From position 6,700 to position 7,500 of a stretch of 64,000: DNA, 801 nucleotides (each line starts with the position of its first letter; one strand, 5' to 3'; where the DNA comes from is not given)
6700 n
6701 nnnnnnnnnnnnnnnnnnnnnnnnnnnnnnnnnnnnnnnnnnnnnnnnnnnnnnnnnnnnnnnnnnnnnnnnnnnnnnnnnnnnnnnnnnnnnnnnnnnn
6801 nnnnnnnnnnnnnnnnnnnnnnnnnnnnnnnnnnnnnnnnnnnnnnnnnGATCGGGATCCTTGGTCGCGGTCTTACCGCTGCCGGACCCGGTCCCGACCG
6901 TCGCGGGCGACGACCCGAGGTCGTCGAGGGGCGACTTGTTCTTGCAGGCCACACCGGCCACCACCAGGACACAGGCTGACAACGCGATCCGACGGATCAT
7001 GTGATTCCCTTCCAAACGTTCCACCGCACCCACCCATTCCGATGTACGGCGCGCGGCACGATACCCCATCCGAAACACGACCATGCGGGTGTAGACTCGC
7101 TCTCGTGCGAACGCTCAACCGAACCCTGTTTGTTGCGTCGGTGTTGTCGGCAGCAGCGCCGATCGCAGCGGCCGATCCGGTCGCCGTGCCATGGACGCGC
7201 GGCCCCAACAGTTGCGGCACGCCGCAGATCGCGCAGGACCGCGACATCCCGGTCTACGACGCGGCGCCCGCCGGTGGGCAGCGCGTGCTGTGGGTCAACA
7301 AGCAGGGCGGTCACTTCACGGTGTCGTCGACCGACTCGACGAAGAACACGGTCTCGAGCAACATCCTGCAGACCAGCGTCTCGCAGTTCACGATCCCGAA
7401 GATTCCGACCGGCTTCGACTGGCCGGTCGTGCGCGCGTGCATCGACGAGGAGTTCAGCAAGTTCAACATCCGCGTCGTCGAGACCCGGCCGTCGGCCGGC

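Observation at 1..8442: Protease-trapping A2M/PBP1C pair lies back-to-back with a MYXO-CTERM-sorted secreted metalloprotease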

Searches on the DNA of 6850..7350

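Call 61: search_rna_families(source=window, start=6850, end=7350, threshold=evalue, max_evalue=1)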
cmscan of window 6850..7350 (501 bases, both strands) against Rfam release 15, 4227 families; matches with E-value up to 1: 0.
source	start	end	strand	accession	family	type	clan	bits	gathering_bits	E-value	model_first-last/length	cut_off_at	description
